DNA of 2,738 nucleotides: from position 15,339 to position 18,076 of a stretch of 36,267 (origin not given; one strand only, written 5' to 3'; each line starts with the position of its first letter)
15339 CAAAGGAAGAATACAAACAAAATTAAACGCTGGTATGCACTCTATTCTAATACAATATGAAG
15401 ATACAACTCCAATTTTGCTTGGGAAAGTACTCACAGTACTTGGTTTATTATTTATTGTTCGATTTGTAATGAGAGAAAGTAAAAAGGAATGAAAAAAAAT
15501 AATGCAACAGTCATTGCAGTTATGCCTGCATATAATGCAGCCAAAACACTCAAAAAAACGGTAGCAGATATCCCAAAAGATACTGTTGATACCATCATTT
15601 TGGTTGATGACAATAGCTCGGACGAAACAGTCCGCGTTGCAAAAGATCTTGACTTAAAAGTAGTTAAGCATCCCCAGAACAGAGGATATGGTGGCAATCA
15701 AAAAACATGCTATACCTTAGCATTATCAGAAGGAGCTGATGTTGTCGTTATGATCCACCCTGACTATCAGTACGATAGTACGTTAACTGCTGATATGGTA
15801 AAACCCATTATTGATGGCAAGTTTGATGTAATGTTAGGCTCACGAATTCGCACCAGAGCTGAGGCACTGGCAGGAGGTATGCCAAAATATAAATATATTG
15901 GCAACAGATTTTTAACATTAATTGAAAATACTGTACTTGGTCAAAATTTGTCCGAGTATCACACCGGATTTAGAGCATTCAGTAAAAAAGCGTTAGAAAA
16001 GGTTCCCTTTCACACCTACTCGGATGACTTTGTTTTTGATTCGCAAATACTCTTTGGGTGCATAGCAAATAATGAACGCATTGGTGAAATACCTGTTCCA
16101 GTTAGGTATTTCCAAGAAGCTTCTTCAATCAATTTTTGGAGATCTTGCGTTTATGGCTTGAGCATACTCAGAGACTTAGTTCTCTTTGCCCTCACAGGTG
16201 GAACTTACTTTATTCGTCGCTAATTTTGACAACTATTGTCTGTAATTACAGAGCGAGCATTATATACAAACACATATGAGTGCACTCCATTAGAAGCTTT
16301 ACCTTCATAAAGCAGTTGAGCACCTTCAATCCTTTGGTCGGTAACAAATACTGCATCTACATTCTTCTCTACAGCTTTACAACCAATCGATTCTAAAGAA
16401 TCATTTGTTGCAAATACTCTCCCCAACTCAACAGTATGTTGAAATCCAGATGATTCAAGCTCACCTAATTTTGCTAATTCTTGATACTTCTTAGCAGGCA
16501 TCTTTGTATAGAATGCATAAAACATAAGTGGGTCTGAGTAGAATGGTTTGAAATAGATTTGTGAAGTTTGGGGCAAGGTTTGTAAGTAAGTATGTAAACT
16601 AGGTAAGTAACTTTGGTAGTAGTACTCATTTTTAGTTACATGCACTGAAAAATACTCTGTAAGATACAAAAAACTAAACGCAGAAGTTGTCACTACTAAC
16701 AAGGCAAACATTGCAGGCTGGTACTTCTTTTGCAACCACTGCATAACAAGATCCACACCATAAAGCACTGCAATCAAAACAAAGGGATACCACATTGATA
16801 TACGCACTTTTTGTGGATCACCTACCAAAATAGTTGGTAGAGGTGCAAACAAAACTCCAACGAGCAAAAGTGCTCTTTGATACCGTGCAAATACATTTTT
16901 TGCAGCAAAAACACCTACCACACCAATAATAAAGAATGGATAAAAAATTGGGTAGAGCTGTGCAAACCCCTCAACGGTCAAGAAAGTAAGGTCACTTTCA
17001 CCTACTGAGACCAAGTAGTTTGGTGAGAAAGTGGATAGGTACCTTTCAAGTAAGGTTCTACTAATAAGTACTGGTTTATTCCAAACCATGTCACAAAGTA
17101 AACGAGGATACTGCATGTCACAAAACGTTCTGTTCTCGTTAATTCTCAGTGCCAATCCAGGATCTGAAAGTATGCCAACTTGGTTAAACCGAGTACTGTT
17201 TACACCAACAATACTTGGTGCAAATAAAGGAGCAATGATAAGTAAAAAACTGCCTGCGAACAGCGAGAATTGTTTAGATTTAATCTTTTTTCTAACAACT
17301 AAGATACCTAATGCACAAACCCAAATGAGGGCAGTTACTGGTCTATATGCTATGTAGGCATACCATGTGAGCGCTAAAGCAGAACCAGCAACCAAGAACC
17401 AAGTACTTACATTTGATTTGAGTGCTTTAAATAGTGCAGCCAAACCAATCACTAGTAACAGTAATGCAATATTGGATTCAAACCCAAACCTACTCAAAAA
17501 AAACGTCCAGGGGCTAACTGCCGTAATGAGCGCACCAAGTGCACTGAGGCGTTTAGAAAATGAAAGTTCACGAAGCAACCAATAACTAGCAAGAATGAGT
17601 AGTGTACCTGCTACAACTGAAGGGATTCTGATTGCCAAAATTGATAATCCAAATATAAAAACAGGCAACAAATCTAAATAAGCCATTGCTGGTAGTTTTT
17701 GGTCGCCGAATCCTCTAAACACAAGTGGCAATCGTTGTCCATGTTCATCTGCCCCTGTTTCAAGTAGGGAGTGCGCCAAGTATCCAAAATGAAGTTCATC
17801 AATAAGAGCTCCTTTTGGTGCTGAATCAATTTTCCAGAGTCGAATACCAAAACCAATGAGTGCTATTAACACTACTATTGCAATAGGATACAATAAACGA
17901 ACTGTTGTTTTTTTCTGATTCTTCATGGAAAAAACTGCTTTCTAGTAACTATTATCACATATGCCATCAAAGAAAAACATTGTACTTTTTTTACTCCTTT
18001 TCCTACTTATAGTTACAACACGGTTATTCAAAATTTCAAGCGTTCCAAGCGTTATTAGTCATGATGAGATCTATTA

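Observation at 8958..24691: Seven intact ArnT/PMT-like paralogues share a four-part signature plus a C-terminal soluble domain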

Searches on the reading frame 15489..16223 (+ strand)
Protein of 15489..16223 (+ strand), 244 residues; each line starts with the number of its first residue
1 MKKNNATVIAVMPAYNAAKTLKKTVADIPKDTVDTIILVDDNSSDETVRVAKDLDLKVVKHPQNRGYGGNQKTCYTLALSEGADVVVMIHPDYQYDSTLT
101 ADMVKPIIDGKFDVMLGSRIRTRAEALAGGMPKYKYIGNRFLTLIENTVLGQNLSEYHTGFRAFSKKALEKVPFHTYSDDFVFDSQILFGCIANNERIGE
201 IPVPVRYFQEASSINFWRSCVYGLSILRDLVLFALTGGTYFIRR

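Call 21: search_protein_families(library=pfam, proteins=[window:15489-16223:+], max_evalue=0.001)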
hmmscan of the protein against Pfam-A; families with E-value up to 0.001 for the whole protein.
window:15489-16223:+ (244 aa): 1 family
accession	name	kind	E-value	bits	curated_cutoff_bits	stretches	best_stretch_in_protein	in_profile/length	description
PF00535.33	Glycos_transf_2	-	4.1e-22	79.3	23.3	1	11-172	3-167/168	Glycosyl transferase family 2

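Call 23: search_solved_structures(query=window:15489-16223:+, max_evalue=0.001)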
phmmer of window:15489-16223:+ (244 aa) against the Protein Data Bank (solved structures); distinct sequences matched with E-value up to 0.001: 0.

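Call 59: search_solved_structures(query=window:15489-16223:+, max_evalue=1)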
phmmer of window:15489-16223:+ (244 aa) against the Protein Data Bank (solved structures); distinct sequences matched with E-value up to 1: 8.
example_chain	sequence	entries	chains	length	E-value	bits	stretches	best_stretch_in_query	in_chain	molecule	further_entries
5mlz_A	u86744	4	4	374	0.0038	19.9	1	8-175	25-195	Dolichol monophosphate mannose synthase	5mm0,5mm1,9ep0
7msp_A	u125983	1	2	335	0.11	15.2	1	4-71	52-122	SPbeta prophage-derived glycosyltransferase SunS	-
7msn_A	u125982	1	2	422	0.16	14.7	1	4-71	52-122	SPbeta prophage-derived glycosyltransferase SunS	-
3bcv_A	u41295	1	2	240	0.55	12.9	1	8-71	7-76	Putative glycosyltransferase protein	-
7ue2_A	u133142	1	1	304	0.57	12.8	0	35-98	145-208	RPB_PLP3_R6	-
1h7l_A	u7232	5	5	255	0.77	12.4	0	8-64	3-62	SPORE COAT POLYSACCHARIDE BIOSYNTHESIS PROTEIN SPSA | PROTEIN (SPORE COAT POLYSACCHARIDE BIOSYNTHESIS PROTEIN SPSA)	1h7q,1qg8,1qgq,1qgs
4y6n_A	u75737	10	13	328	0.91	12.2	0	4-111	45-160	Glucosyl-3-phosphoglycerate synthase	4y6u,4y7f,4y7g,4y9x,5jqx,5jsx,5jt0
3e25_A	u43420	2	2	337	0.97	12.1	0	4-111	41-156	Putative uncharacterized protein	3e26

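Call 60: search_protein_families(library=ncbifam, proteins=[window:15489-16223:+], max_evalue=0.001)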
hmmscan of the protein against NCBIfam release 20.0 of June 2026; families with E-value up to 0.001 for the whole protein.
window:15489-16223:+ (244 aa): 13 families
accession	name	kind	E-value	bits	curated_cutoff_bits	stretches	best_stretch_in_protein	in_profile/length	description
TIGR04182.1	glyco_TIGR04182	equivalog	4.1e-24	85.5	325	1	8-209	2-194/293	S-layer glycoprotein N-glycosyltransferase AglJ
NF058614.1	PPMAGASynPpgS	equivalog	9.5e-21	74.2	370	1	9-231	3-220/226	polyprenyl-phospho-N-acetylgalactosaminyl synthase PpgS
NF041391.1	DPhHxTase_Halo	equivalog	7.4e-16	57.8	375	1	12-202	1-180/213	dolichyl-phosphate hexose transferase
TIGR04283.1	glyco_like_mftF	equivalog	3.3e-08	33.4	182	1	11-104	4-94/221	TIGR04283 family arsenosugar biosynthesis glycosyltransferase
NF010496.0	PRK13915.1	equivalog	6.1e-08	32.1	262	1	2-108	27-143/307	glucosyl-3-phosphoglycerate synthase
NF047588.1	GlcsyltransPgfSStrep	equivalog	1.4e-07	31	500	1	14-223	9-214/308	glycosyltransferase PgfS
TIGR03937.1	PgaC_IcaA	equivalog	2.6e-05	23.4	422.3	1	5-125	44-170/407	poly-beta-1,6-N-acetyl-D-glucosamine synthase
TIGR03469.1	HpnB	hypoth_equivalog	8.5e-05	21.7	379.25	1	6-57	44-98/386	hopene-associated glycosyltransferase HpnB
NF047683.1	TeichurnBiosyTuaG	equivalog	9.4e-05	22.2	400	1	1-53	1-55/252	teichuronic acid biosynthesis protein TuaG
TIGR03965.1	mycofact_glyco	equivalog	0.00013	20.9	280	1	5-67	73-142/467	mycofactocin biosynthesis glycosyltransferase MftF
NF007986.1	PRK10714.1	equivalog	0.00024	20.2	529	1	8-170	8-170/316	undecaprenyl-phosphate 4-deoxy-4-formamido-L-arabinose transferase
TIGR01556.1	rhamnosyltran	subfamily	0.00031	20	200.55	1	19-114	8-105/281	rhamnosyltransferase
NF041875.1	EPS_EpsD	equivalog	0.00094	18.7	370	0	11-125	4-121/325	exopolysaccharide biosynthesis glycosyltransferase EpsD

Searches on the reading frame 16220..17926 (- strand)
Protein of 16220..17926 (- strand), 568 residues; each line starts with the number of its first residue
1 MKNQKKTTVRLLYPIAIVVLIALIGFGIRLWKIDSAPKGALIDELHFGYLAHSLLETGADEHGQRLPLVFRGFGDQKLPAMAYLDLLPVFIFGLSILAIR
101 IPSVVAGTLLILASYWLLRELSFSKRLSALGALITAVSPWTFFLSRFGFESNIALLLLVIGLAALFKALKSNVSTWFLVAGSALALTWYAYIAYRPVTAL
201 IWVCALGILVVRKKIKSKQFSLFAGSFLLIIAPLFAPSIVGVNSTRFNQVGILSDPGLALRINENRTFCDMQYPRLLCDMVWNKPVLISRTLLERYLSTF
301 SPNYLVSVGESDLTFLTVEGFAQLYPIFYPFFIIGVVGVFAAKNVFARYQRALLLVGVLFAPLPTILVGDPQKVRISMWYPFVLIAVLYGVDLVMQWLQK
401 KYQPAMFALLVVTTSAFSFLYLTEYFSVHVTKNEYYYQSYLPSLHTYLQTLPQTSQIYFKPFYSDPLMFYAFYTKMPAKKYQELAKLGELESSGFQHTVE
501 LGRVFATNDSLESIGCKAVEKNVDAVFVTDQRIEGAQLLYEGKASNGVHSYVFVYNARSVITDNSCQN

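Call 4: search_protein_families(library=pfam, proteins=[window:16220-17926:-], max_evalue=0.01)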
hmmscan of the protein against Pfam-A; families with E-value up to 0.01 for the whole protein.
window:16220-17926:- (568 aa): 2 families
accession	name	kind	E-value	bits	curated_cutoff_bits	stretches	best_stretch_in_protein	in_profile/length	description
PF13231.12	PMT_2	-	7e-08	33.3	26.1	1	79-233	4-156/160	Dolichyl-phosphate-mannose-protein mannosyltransferase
PF02366.24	PMT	-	1.7e-06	28.2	22.7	1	20-234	2-230/245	Dolichyl-phosphate-mannose-protein mannosyltransferase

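Call 9: search_protein_families(library=ncbifam, proteins=[window:16220-17926:-], max_evalue=0.01)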
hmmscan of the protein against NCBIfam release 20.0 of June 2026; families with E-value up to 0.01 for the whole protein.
window:16220-17926:- (568 aa): 1 family
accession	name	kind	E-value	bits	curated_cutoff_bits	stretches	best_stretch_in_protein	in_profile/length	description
TIGR03663.1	TIGR03663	subfamily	1.9e-08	33.8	126.25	1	17-216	3-187/435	flippase activity-associated protein Agl23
